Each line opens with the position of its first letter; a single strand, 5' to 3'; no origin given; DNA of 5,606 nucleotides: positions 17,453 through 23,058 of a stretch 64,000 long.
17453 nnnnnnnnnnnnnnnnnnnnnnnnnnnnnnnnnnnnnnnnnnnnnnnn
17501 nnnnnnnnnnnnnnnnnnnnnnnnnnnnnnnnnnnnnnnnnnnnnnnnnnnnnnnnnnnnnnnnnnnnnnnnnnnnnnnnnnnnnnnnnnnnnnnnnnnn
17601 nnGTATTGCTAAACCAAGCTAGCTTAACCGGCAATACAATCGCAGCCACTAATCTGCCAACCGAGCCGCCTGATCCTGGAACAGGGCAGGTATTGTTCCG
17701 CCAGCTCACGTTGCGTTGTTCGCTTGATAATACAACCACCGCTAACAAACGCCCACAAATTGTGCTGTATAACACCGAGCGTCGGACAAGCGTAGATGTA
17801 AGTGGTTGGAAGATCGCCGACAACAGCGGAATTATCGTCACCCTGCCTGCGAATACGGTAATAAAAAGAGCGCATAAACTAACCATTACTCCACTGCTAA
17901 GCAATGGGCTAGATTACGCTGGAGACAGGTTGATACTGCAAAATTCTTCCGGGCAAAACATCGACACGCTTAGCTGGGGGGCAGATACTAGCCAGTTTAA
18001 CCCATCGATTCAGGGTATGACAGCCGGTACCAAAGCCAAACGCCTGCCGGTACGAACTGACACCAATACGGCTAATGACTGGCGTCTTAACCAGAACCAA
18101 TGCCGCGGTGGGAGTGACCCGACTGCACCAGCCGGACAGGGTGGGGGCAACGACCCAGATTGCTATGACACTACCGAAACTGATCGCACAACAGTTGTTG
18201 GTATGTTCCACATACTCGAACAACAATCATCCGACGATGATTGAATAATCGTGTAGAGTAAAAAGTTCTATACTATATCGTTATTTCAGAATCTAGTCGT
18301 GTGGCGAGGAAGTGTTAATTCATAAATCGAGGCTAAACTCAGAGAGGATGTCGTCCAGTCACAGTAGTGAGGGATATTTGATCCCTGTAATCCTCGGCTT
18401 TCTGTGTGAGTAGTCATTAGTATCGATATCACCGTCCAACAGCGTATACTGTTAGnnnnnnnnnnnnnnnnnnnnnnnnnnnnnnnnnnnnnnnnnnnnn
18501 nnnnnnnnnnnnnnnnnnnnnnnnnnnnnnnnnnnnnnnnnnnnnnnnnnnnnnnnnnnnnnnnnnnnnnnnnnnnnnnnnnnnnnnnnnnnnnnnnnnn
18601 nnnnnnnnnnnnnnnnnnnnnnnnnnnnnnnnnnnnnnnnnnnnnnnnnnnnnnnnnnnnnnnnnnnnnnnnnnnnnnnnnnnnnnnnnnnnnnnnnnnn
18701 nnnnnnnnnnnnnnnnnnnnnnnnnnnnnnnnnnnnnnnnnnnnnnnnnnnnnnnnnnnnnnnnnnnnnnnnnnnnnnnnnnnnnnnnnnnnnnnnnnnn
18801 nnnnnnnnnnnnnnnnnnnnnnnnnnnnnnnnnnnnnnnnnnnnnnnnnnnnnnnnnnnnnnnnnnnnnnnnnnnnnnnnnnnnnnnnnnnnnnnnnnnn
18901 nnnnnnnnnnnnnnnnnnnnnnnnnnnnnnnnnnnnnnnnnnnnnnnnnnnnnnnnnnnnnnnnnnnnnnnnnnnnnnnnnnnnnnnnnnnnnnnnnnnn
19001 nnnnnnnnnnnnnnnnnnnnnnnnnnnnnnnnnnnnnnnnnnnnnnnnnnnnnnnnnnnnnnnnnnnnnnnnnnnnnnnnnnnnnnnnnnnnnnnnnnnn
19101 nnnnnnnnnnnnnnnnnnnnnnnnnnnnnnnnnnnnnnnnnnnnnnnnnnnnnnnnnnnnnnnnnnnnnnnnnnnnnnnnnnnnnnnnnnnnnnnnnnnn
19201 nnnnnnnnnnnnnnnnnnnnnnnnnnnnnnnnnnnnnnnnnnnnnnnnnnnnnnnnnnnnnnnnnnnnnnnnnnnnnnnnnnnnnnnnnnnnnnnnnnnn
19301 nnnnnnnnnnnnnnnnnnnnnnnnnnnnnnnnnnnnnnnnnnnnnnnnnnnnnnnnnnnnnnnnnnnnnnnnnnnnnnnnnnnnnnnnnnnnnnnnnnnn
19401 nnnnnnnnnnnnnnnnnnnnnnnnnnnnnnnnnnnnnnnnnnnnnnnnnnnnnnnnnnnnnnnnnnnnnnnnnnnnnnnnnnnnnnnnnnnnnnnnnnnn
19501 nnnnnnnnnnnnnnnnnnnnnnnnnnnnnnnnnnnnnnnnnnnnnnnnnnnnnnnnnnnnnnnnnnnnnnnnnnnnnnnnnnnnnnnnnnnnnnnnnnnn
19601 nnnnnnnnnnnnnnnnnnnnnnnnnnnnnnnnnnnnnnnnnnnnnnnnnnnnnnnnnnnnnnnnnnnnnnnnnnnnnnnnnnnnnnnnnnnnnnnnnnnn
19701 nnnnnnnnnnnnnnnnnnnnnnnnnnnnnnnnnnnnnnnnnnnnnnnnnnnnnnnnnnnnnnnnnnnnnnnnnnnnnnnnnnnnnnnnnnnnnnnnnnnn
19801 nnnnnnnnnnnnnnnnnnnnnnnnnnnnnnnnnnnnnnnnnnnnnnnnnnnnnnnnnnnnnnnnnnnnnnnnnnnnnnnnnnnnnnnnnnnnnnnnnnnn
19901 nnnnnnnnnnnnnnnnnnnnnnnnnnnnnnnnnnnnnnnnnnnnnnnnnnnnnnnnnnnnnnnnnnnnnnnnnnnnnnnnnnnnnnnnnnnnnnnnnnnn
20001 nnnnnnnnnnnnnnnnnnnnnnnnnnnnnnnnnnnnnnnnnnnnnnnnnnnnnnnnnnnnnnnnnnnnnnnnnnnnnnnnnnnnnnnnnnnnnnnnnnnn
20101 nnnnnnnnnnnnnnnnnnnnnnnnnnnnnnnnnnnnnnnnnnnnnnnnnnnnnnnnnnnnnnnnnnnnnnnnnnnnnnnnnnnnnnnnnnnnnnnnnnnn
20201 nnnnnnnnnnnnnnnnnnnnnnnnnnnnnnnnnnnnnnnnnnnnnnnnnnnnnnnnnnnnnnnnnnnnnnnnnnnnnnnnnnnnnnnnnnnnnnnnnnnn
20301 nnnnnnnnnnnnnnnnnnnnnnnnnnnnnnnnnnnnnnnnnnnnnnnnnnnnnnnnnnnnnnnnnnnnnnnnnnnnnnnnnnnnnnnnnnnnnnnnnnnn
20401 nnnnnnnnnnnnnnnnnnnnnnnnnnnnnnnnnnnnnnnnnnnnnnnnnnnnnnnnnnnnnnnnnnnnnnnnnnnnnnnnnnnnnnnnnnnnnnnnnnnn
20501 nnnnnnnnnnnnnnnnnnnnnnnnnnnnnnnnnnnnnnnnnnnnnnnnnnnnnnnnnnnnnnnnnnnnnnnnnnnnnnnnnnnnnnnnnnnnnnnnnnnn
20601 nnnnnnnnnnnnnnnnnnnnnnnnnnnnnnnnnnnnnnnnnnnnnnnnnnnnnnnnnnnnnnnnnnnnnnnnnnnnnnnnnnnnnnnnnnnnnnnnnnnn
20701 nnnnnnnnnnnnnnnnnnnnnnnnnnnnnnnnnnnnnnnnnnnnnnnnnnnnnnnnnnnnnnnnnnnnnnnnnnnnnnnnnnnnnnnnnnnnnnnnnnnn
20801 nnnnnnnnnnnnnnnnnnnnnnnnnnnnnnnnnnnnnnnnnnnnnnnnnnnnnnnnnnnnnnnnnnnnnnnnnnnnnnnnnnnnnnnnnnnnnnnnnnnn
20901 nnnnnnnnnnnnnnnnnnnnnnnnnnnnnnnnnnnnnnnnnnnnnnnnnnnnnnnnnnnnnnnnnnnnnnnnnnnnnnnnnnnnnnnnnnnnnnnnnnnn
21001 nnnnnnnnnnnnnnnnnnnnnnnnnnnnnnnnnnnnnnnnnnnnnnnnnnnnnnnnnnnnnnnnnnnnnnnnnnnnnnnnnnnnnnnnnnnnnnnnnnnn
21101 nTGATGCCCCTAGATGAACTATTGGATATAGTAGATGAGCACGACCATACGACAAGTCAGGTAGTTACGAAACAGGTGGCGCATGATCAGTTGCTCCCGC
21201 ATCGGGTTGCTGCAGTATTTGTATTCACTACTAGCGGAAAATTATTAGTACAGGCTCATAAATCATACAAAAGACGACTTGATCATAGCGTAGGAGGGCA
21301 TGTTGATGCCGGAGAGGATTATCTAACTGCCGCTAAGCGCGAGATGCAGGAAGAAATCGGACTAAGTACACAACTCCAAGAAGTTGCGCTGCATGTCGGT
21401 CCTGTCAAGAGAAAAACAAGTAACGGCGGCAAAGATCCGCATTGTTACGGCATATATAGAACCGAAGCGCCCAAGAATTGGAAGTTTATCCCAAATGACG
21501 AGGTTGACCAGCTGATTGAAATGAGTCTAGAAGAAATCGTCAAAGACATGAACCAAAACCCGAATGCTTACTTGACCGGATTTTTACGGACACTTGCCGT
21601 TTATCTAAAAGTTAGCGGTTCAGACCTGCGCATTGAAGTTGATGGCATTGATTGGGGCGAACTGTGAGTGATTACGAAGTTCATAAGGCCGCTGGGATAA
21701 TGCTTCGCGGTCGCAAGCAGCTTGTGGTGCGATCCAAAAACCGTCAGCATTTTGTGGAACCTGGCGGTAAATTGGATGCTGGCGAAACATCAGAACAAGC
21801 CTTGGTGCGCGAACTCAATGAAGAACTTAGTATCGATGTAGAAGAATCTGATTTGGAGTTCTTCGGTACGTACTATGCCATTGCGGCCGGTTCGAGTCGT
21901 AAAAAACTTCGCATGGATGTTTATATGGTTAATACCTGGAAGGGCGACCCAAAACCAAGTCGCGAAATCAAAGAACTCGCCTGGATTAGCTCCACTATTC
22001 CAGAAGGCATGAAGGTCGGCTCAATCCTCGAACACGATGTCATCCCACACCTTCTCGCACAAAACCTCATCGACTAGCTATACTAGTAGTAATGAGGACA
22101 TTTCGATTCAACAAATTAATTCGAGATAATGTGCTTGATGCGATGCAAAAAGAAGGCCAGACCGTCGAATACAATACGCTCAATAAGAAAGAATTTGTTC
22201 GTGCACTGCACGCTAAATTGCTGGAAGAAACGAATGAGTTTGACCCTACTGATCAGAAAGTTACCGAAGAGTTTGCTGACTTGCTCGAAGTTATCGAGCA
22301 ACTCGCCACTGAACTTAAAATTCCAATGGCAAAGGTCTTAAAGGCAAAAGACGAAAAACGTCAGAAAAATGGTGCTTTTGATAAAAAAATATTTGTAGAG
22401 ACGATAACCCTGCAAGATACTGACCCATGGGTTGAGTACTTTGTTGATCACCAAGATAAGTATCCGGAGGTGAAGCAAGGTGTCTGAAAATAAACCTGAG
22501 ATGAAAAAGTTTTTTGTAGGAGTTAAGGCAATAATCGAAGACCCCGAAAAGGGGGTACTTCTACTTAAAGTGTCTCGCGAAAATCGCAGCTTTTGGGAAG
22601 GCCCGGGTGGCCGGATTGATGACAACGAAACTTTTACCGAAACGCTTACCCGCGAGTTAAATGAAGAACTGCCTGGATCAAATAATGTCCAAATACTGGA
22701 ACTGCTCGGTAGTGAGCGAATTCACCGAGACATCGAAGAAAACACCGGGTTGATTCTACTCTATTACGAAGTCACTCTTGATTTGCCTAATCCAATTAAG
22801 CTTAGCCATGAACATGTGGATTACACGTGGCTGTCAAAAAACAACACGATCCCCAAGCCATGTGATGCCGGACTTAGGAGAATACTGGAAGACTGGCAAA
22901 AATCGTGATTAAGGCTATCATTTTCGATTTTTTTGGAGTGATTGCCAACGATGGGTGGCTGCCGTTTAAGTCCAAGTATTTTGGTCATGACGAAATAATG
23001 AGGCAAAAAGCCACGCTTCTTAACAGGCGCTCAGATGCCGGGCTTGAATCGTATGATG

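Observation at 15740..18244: Dedicated SipW-type signal peptidase operon with two TasA/camelysin-like substrates in a CPR-like genome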

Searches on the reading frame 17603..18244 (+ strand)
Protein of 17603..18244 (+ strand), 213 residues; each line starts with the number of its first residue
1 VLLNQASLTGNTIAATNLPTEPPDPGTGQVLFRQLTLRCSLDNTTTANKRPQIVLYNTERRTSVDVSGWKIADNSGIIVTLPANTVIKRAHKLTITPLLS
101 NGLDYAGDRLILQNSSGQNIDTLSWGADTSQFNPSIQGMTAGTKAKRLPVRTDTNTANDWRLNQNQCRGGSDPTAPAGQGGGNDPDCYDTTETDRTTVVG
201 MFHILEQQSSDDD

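Call 60: predict_structure(alignment_id=A7)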
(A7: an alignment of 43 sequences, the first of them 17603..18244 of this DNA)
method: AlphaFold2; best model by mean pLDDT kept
length: 213 residues; sequences in the alignment: 43
mean_pLDDT: 85.0   pTM: 0.82
mean pLDDT of the five models: 85.0, 84.5, 84.1, 83.7, 83.0
residues with pLDDT >= 90: 135; 70-90: 32; 50-70: 35; < 50: 11
segments of 3 or more residues with pLDDT < 50: 177-181
pLDDT, mean of each block of 10 residues (from residue 1): 51 56 63 95 94 94 95 98 96 97 97 95 95 93 92 89 82 50 75 92 93 56
secondary structure, 60 per line:
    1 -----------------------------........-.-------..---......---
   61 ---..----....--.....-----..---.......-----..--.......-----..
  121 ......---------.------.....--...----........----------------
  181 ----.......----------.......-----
elements in order: E30-37 E52-57 E70-73 E76-80 E91-97 E107-113 E119-126 E143-147 E160-164 E202-208

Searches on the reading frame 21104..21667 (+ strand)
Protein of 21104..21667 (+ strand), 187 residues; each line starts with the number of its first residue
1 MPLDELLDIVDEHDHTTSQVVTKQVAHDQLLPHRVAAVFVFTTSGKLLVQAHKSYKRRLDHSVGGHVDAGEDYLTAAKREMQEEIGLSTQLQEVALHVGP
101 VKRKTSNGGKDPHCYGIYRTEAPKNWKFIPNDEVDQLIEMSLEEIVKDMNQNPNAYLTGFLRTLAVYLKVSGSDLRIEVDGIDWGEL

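Call 59: search_protein_families(library=pfam, proteins=[window:21104-21667:+], max_evalue=0.001)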
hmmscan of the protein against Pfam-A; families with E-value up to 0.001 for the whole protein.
window:21104-21667:+ (187 aa): 1 family
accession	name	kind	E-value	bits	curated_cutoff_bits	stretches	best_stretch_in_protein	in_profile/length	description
PF00293.34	NUDIX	-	1.5e-14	54.6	21.1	1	32-152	2-125/134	NUDIX domain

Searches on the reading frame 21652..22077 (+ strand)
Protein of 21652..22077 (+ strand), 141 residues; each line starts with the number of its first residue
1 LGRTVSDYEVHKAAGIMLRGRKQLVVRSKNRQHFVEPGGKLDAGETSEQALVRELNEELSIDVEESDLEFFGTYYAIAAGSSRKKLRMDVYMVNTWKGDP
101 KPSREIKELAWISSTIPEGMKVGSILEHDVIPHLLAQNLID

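Call 59: search_protein_families(library=pfam, proteins=[window:21652-22077:+], max_evalue=0.001)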
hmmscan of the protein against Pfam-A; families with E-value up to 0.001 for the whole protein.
window:21652-22077:+ (141 aa): 1 family
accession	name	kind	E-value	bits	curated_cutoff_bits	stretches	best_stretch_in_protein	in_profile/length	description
PF00293.34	NUDIX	-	1.9e-14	54.3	21.1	1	11-113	3-114/134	NUDIX domain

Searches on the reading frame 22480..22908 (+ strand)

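Call 59: search_protein_families(library=pfam, proteins=[window:22480-22908:+], max_evalue=0.001)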
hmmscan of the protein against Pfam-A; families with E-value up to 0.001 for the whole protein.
window:22480-22908:+ (142 aa): 1 family
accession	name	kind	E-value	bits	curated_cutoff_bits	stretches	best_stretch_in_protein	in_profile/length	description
PF00293.34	NUDIX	-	4.2e-14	53.2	21.1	1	12-135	3-130/134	NUDIX domain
